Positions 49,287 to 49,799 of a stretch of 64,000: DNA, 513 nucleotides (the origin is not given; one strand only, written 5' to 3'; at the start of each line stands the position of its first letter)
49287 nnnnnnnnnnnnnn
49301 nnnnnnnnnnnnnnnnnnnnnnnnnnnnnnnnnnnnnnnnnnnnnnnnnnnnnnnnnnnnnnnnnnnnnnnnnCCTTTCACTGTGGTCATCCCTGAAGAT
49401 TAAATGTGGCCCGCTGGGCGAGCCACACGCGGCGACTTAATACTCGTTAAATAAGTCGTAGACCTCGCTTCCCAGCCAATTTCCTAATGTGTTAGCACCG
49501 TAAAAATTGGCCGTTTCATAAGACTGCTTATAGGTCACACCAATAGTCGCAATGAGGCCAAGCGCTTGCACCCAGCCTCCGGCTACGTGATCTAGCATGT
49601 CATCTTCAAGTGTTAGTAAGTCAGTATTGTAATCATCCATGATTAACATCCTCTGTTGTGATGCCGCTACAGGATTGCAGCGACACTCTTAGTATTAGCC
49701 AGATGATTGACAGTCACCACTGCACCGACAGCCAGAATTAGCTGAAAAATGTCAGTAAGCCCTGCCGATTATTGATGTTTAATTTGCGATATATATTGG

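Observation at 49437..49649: Cys-free, anionic, aromatic-rich 45-aa predicted mature peptide behind a textbook GG leader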

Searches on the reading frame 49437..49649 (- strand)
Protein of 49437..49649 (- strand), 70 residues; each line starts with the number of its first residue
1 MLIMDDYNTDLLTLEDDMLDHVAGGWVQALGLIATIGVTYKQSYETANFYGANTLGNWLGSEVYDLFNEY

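Call 4: search_protein_families(library=pfam, proteins=[window:49437-49649:-], max_evalue=1)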
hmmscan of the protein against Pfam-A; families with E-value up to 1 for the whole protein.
window:49437-49649:- (70 aa): 0 families

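Call 5: search_protein_families(library=ncbifam, proteins=[window:49437-49649:-], max_evalue=1)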
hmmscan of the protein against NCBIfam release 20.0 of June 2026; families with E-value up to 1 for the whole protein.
window:49437-49649:- (70 aa): 1 family
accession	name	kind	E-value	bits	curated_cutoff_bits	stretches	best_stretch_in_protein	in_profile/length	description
TIGR04495.1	RiPP_XyeA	equivalog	0.00025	21.1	33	1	13-31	26-44/50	XyeA family cyclophane-containing RiPP triceptide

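Call 6: find_homologous_proteins(query=window:49437-49649:-, max_evalue=10)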
Query window:49437-49649:- (70 aa): 2 proteins with E <= 10 among 2 candidates.
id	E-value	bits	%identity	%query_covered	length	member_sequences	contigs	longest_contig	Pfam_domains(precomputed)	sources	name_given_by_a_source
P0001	1.9e-36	141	99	96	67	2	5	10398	-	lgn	-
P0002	6.5e-29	117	78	96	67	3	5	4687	-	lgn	-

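Call 9: find_encoding_contigs(protein=P0002, flank=10000)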
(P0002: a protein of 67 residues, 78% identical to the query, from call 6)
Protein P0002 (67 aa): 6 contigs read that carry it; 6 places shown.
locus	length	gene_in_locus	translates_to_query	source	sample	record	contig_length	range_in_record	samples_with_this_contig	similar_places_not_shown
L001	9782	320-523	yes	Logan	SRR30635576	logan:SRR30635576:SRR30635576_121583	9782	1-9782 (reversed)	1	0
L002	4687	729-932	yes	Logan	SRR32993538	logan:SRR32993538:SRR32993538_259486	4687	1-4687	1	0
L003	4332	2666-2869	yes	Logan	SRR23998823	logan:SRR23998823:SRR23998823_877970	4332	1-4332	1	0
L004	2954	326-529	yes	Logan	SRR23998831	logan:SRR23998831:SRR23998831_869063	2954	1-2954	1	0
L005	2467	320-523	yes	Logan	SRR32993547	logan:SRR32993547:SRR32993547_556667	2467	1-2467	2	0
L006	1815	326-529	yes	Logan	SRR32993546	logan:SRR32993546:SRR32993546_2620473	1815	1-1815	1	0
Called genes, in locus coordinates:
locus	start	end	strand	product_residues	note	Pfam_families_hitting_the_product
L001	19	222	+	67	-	PF00196:GerE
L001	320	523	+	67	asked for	-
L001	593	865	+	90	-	-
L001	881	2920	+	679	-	PF03412:Peptidase_C39, PF00664:ABC_membrane, PF02463:SMC_N (faint), PF00005:ABC_tran, PF13304:AAA_21 (faint)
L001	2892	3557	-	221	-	PF13386:DsbD_2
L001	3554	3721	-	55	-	PF03597:FixS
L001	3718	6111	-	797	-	PF12156:ATPase-cat_bd, PF00403:HMA, PF00122:E1-E2_ATPase, PF00702:Hydrolase, PF08282:Hydrolase_3 (weak)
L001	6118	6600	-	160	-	PF05751:FixH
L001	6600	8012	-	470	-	PF12838:Fer4_7 (faint), PF13187:Fer4_9 (faint), PF13534:Fer4_17 (faint), PF14697:Fer4_21 (faint), PF13183:Fer4_8 (faint), PF13484:Fer4_16 (faint), PF13746:Fer4_18, PF11614:FixG_C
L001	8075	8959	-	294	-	PF14715:FixP_N, PF00034:Cytochrom_C, PF13442:Cytochrome_CBB3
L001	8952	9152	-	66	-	PF05545:FixQ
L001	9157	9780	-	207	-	?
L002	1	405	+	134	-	?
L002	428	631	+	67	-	PF00196:GerE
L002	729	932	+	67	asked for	-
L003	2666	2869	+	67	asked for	-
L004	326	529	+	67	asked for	-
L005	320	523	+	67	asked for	-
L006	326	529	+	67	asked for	-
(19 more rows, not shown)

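Call 10: find_encoding_contigs(protein=P0001, flank=10000)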
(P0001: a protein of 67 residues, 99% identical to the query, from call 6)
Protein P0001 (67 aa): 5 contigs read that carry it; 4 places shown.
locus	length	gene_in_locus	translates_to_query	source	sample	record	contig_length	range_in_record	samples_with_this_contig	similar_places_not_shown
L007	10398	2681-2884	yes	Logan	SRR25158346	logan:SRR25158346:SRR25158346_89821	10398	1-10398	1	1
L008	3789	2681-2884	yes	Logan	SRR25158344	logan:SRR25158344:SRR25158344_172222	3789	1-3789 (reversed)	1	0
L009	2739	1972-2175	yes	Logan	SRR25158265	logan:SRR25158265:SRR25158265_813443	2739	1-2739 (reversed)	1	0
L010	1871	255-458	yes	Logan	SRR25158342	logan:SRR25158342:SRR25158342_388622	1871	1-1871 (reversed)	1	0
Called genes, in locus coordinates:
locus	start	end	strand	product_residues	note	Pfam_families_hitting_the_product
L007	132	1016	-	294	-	PF12146:Hydrolase_4, PF00561:Abhydrolase_1, PF12697:Abhydrolase_6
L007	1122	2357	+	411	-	PF25919:BSH_CusB (faint), PF00364:Biotin_lipoyl (faint), PF25917:BSH_RND (weak), PF25973:BSH_CzcB (faint), PF26002:Beta-barrel_AprE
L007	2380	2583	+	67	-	PF00196:GerE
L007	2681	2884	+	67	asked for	-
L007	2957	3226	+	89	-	-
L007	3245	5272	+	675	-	PF03412:Peptidase_C39, PF00664:ABC_membrane, PF00005:ABC_tran, PF02463:SMC_N (faint), PF13304:AAA_21 (faint)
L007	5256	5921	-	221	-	PF13386:DsbD_2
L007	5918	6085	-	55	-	PF03597:FixS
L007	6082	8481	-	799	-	PF12156:ATPase-cat_bd, PF00403:HMA, PF00122:E1-E2_ATPase, PF00702:Hydrolase, PF08282:Hydrolase_3 (weak)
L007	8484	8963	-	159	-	PF05751:FixH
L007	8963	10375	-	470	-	PF12838:Fer4_7 (faint), PF13187:Fer4_9 (faint), PF13534:Fer4_17 (faint), PF14697:Fer4_21 (faint), PF13183:Fer4_8 (faint), PF13484:Fer4_16 (faint), PF13746:Fer4_18, PF11614:FixG_C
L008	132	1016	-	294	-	PF12146:Hydrolase_4, PF00561:Abhydrolase_1, PF12697:Abhydrolase_6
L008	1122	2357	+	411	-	PF25919:BSH_CusB (faint), PF00364:Biotin_lipoyl (faint), PF25917:BSH_RND (weak), PF25973:BSH_CzcB (faint), PF26002:Beta-barrel_AprE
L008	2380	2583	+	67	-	PF00196:GerE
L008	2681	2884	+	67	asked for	-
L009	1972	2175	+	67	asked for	-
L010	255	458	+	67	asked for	-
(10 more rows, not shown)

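Call 15: search_protein_representatives(protein=window:49437-49649:-)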
Query: 70 residues. Proteins with E-value up to 0.001 (for the whole library): 10; up to 1e-10: 1; up to 1e-30: 0. The best 10 are listed.
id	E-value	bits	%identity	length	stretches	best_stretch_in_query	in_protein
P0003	4.1e-16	74.7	52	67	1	4-68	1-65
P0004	3.4e-08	49.7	49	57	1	16-67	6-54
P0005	8.8e-08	48.4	48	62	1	4-68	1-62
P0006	1.4e-07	47.8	46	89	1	14-67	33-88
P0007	1.9e-06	44.1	32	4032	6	19-47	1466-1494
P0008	9.1e-06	42.0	46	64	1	17-68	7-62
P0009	1.5e-05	41.3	45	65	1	12-68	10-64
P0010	3.8e-05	40.0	43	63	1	6-68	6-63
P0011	1.6e-04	38.0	38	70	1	14-68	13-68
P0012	2.3e-04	37.6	38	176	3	20-59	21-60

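Call 18: find_homologous_proteins(query=A2, max_evalue=0.01)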
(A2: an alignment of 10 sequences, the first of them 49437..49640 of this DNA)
Query A2 (10 sequences) (67 aa, profile of the alignment): 37 proteins with E <= 0.01 among 1886 candidates.
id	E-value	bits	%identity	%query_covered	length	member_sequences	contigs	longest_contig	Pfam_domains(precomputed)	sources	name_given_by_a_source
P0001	1.4e-27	113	99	100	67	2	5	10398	-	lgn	-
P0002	3.6e-27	112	78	100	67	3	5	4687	-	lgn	-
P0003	6.3e-27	111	52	97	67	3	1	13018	-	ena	-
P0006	1.1e-24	104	41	88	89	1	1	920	-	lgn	-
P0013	1.5e-24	103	61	100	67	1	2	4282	-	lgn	-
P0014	1.0e-23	101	63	97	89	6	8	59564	-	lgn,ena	-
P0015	2.0e-23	100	51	97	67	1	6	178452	-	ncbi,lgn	-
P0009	1.6e-22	97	42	97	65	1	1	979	-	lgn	-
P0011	2.0e-22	97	38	78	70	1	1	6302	-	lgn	-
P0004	5.9e-22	95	43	87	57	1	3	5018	-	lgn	-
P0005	6.0e-22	95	46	97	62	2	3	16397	-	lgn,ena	-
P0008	2.2e-20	90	42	82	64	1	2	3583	-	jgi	jgi:hypothetical protein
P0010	4.0e-20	89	40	94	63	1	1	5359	-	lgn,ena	-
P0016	5.4e-19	86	42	93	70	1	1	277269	-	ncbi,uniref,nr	ncbi:class IIb bacteriocin, lactobin A/cerein 7B family [Shewanella gaetbuli]|uniref:Class IIb bacte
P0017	7.7e-19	85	42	97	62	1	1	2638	-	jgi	-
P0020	4.2e-17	80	50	54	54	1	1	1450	-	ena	-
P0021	9.9e-17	78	46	88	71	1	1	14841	-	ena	-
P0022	1.1e-16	78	38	82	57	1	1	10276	-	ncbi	-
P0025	7.3e-16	76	36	87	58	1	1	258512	-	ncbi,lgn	ncbi:MAG: hypothetical protein WEB57_13740 [Pseudohongiellaceae bacterium]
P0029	1.1e-15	75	50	48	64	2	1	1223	-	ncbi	-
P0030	1.7e-15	74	53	51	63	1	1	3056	-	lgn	-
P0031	2.3e-15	74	36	87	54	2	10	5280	-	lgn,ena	-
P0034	3.7e-14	70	61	42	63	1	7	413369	-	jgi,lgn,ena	-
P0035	1.0e-12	66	35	87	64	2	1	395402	-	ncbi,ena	-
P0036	2.9e-10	58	46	55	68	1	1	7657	-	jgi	-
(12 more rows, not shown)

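Call 22: find_related_loci(query=A3, collection=genome_contigs, flank=8000)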
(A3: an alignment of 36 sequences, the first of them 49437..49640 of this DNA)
Query A3 (67 aa) in genome_contigs; peptide patterns used: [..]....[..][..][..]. (x = any residue, [..] = any of these).
19 stretches matched a pattern; 10 encode a relative of the query (tblastn E <= 1e-3); 10 distinct loci.
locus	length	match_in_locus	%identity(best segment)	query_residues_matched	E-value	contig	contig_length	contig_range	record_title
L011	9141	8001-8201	63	1-67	7e-29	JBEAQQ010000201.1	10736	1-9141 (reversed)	MAG: Pseudomonadota bacterium isolate muddycreek_2019_sw_WHONDRS-S19S_0082_B_bin.54 scaffold_1352281, whole genome shotg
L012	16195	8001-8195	52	1-65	5e-20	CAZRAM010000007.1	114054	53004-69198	MAG TPA_asm: uncultured Pseudomonadales bacterium isolate SRP334346_co1_111 genome assembly, contig: NODE_233_length_114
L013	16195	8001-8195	51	1-65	2e-19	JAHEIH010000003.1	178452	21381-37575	MAG: Cellvibrionales bacterium isolate Ww495 NODE_72_length_178452_cov_21.155038, whole genome shotgun sequence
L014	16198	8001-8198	42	5-65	2e-11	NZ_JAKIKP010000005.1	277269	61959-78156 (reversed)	Shewanella gaetbuli strain DSM 16422 contig00005, whole genome shotgun sequence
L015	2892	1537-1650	50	30-67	5e-10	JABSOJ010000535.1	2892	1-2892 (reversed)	MAG: Alteromonadaceae bacterium isolate DT_5 DT-Alteromonadaceae-2_scaffold_537, whole genome shotgun sequence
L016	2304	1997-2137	45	21-63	6e-9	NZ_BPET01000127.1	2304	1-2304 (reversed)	Shewanella sp. MBTL60-007 sequence127, whole genome shotgun sequence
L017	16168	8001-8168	36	8-65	1e-7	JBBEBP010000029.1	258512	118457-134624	MAG: Pseudohongiellaceae bacterium isolate LejiaF_61_88 Lejia_F_61_length_258512_cov_55, whole genome shotgun sequence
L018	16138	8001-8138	45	16-63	2e-7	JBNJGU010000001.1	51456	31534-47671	MAG: Pseudomonadota bacterium isolate Y22_30dBSe2.bin.110 NODE_188_length_51456_cov_10.435754, whole genome shotgun sequ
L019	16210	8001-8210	31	1-65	2e-6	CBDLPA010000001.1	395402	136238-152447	MAG TPA_asm: uncultured Colwellia sp. isolate SRR2018010_maxbin2_1 genome assembly, contig: ERZ3820729.4, whole genome s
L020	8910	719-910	31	8-65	3e-6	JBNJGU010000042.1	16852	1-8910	MAG: Pseudomonadota bacterium isolate Y22_30dBSe2.bin.110 NODE_1867_length_16852_cov_9.282994, whole genome shotgun sequ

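Call 23: search_protein_families(library=ncbifam, alignment_id=A3, max_evalue=0.01)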
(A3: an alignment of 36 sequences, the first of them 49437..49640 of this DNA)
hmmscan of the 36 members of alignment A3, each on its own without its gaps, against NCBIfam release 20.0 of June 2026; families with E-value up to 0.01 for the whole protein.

A. member 1, window:49437-49640:- (67 aa): 1 family
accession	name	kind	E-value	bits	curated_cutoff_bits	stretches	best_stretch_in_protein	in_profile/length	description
TIGR04495.1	RiPP_XyeA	equivalog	0.00026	21.1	33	1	10-28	26-44/50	XyeA family cyclophane-containing RiPP triceptide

B. families by the number of members that match (of 36 scanned): 7 families
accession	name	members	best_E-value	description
TIGR03949.1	bact_IIb_cerein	14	6.8e-07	class IIb bacteriocin, lactobin A/cerein 7B family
TIGR04495.1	RiPP_XyeA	4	6.8e-05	XyeA family cyclophane-containing RiPP triceptide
TIGR03893.1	lant_SP_1948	1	0.00011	lichenicidin A2 family type 2 lantibiotic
TIGR04497.1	GRASP_targ_2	1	0.0029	putative ATP-grasp target RiPP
NF000539.0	plantaricin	1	0.0039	plantaricin C family lantibiotic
NF033771.1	colonize_BriC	1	0.0068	biofilm-regulating peptide BriC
NF038035.1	lactGalph_entA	1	0.009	lactococcin G-alpha/enterocin 1071A family bacteriocin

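Call 25: find_encoding_contigs(protein=P0016, flank=8000, max_places=2)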
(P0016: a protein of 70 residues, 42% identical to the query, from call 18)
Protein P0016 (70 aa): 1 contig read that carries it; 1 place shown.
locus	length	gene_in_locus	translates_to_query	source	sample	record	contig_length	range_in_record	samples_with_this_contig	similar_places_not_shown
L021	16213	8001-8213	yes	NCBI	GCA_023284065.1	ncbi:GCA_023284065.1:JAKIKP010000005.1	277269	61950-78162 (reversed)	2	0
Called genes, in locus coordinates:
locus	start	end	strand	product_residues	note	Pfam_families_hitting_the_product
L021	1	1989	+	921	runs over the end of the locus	PF02739:5_3_exonuc_N, PF01367:5_3_exonuc, PF01612:DNA_pol_A_exo1, PF22619:DNA_polI_exo1, PF00476:DNA_pol_A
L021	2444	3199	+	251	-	PF00497:SBP_bac_3 (weak)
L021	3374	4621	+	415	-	PF00364:Biotin_lipoyl (faint), PF25919:BSH_CusB (weak), PF25984:BSH_YknX (faint), PF26002:Beta-barrel_AprE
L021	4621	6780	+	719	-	PF03412:Peptidase_C39, PF00664:ABC_membrane, PF00005:ABC_tran, PF02463:SMC_N (faint)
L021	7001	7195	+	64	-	-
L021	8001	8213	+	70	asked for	-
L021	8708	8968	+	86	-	-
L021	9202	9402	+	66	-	-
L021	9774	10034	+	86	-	-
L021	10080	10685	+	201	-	PF02517:Rce1-like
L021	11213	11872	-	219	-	PF03193:RsgA_GTPase (faint), PF01926:MMR_HSR1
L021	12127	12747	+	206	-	PF00034:Cytochrom_C, PF13442:Cytochrome_CBB3 (weak), PF00034:Cytochrom_C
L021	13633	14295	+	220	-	PF13489:Methyltransf_23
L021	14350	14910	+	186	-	PF04220:YihI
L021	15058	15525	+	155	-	PF10675:DUF2489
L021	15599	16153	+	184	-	PF01553:Acyltransferase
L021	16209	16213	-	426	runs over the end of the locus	PF00924:MS_channel_2nd, PF21082:MS_channel_3rd (weak)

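Call 26: find_encoding_contigs(protein=P0025, flank=8000, max_places=2)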
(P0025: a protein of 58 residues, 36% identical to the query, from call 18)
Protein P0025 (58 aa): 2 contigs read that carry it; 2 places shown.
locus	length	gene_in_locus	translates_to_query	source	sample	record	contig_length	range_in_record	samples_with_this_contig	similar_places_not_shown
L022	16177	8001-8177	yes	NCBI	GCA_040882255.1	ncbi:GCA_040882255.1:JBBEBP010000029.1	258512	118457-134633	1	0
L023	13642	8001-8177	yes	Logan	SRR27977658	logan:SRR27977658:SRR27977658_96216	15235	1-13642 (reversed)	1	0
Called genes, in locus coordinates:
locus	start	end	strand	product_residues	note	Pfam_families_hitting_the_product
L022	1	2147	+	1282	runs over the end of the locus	PF13489:Methyltransf_23, PF08241:Methyltransf_11, PF08242:Methyltransf_12, PF13649:Methyltransf_25, PF13091:PLDc_2, PF04851:ResIII, PF00271:Helicase_C, PF00717:Peptidase_S24, +4 more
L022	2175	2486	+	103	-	-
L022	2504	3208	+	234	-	PF13391:HNH_2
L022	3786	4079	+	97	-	PF12089:DUF3566 (weak)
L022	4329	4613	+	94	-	-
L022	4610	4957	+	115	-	-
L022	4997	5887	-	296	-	PF00892:EamA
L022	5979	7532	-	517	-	PF02661:Fic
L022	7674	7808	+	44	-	-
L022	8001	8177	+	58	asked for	-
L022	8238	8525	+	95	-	-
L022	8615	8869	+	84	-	PF04014:MazE_antitoxin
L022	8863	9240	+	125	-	PF02452:PemK_toxin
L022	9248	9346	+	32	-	-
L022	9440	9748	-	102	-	-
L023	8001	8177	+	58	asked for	-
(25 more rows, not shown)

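Call 27: find_encoding_contigs(protein=P0034, flank=8000, max_places=2)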
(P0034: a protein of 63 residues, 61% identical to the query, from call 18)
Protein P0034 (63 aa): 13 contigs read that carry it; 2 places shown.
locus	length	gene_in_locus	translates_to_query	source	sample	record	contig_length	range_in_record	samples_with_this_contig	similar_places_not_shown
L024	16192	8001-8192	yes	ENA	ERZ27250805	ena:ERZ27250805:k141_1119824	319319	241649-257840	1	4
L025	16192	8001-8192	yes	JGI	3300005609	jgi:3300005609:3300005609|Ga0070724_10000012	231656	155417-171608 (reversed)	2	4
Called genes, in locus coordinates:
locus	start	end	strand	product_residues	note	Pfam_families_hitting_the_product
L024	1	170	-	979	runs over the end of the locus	PF00497:SBP_bac_3, PF00990:GGDEF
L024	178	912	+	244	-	PF00891:Methyltransf_2 (weak), PF01739:CheR (faint), PF13847:Methyltransf_31, PF08241:Methyltransf_11, PF08242:Methyltransf_12, PF13649:Methyltransf_25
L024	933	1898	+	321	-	PF08003:Methyltransf_9, PF13489:Methyltransf_23, PF13847:Methyltransf_31, PF08241:Methyltransf_11, PF08242:Methyltransf_12, PF13649:Methyltransf_25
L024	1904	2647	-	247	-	PF00497:SBP_bac_3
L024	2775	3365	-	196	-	PF12917:YfbR-like, PF13023:HD_3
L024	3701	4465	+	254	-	PF00497:SBP_bac_3 (weak)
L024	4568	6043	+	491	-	PF01966:HD (weak), PF13286:HD_assoc (weak)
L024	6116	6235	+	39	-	-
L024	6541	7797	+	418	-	PF25919:BSH_CusB, PF26002:Beta-barrel_AprE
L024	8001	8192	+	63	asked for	-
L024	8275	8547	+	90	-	-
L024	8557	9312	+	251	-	PF02517:Rce1-like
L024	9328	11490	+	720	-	PF03412:Peptidase_C39, PF00664:ABC_membrane, PF00005:ABC_tran, PF02463:SMC_N (weak)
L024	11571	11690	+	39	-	-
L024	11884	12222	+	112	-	-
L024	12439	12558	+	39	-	-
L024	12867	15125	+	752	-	-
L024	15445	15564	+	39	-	-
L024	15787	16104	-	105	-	PF04219:DUF413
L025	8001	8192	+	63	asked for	-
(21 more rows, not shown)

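Call 40: search_protein_families(library=pfam, alignment_id=A3, max_evalue=1)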
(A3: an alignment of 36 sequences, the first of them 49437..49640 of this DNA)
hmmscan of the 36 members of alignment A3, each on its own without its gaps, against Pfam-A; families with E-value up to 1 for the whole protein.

A. member 1, window:49437-49640:- (67 aa): 0 families

B. families by the number of members that match (of 36 scanned): 10 families
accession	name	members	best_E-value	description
PF10439.15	Bacteriocin_IIc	10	0.0018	Bacteriocin class II with double-glycine leader peptide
PF17508.7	MccV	9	0.0022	Microcin V bacteriocin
PF23913.1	DUF7255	2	0.026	Family of unknown function (DUF7255)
PF04369.19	Lactococcin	2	0.032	Lactococcin-like family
PF18580.7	HTH_SUN2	1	0.063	SUN2 helix-turn-helix domain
PF25715.1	Mycobacteriophage_Gp67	1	0.083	Mycobacteriophage L5 Gene 67 protein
PF14097.11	SpoVAE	1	0.097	Stage V sporulation protein AE1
PF09324.15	Sec7-like_HDS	1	0.22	Mon2/Sec7/BIG1-like, HDS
PF23149.1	UBA_Crd2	1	0.22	Cdr2 UBA domain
PF22490.1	EndA_linker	1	0.31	tRNA-splicing endonuclease, linker domain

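Call 41: search_solved_structures(query=A3, max_evalue=10, show_alignments=2)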
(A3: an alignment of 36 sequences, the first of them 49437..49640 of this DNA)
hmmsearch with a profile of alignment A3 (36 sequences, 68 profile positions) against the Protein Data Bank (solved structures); distinct sequences matched with E-value up to 10: 1.
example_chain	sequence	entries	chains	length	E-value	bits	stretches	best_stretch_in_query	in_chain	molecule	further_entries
9ml6_H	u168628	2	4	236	1.8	11.6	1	36-59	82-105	M8b-C9 heavy chain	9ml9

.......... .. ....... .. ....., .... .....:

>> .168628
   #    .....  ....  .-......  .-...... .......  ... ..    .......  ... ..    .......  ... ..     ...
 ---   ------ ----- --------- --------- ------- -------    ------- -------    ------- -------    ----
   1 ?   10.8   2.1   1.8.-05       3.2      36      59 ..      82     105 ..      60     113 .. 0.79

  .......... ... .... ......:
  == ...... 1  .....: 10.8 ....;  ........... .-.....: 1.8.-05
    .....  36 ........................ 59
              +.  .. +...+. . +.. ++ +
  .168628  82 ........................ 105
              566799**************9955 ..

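Call 42: predict_structure(alignment_id=A3)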
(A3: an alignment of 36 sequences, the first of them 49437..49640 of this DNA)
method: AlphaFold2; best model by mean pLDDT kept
length: 67 residues; sequences in the alignment: 36
mean_pLDDT: 62.4   pTM: 0.29
mean pLDDT of the five models: 62.4, 60.1, 58.8, 58.6, 58.2
residues with pLDDT >= 90: 0; 70-90: 10; 50-70: 55; < 50: 2
segments of 3 or more residues with pLDDT < 50: none
pLDDT, mean of each block of 10 residues (from residue 1): 53 61 62 69 61 67 65
secondary structure, 60 per line:
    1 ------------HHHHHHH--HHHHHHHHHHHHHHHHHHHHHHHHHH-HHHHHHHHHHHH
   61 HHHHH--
elements in order: H13-19 H22-47 H49-65

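Call 43: search_protein_families(library=pfam, proteins=[P0016, P0034, P0035, P0029, P0008, P0030, P0020, P0031, P0022, P0004], max_evalue=1)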
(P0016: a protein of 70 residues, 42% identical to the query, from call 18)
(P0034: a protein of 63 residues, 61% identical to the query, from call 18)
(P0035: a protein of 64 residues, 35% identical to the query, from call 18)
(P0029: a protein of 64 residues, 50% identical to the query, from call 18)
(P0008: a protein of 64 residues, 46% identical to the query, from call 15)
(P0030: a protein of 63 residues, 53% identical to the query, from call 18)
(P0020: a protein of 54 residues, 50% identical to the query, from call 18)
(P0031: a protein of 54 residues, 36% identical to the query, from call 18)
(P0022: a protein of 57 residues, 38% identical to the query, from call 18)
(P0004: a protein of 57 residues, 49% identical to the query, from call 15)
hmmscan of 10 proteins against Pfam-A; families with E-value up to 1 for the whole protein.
P0016 (70 aa): 0 families

P0034 (63 aa): 0 families

P0035 (64 aa): 1 family
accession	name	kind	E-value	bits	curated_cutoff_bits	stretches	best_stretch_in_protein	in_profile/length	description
PF10439.15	Bacteriocin_IIc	-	0.069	13.6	27.1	1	2-41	5-42/59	Bacteriocin class II with double-glycine leader peptide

P0029 (64 aa): 1 family
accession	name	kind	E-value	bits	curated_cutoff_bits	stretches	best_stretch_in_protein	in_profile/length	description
PF10439.15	Bacteriocin_IIc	-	0.59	10.6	27.1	0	1-38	4-42/59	Bacteriocin class II with double-glycine leader peptide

P0008 (64 aa): 1 family
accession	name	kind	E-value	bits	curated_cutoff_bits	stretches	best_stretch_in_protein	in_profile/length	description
PF10439.15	Bacteriocin_IIc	-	0.0018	18.6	27.1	1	2-45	5-42/59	Bacteriocin class II with double-glycine leader peptide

P0030 (63 aa): 0 families

P0020 (54 aa): 3 families
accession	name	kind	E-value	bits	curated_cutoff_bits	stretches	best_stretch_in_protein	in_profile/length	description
PF23913.1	DUF7255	-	0.026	14.6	27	1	12-52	80-119/156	Family of unknown function (DUF7255)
PF17508.7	MccV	-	0.035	15.1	27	1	1-51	1-53/104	Microcin V bacteriocin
PF10439.15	Bacteriocin_IIc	-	0.19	12.2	27.1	1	2-26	5-35/59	Bacteriocin class II with double-glycine leader peptide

P0031 (54 aa): 0 families

P0022 (57 aa): 3 families
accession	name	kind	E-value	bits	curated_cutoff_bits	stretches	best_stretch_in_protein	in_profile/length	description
PF10439.15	Bacteriocin_IIc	-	0.011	16.1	27.1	1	2-47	5-39/59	Bacteriocin class II with double-glycine leader peptide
PF17508.7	MccV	-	0.033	15.2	27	1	1-52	1-53/104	Microcin V bacteriocin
PF18580.7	HTH_SUN2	-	0.063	14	30.4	1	2-26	20-44/58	SUN2 helix-turn-helix domain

P0004 (57 aa): 1 family
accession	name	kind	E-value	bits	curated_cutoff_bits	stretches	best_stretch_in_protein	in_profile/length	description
PF09324.15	Sec7-like_HDS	-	0.22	11.8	23.5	1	2-33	42-73/84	Mon2/Sec7/BIG1-like, HDS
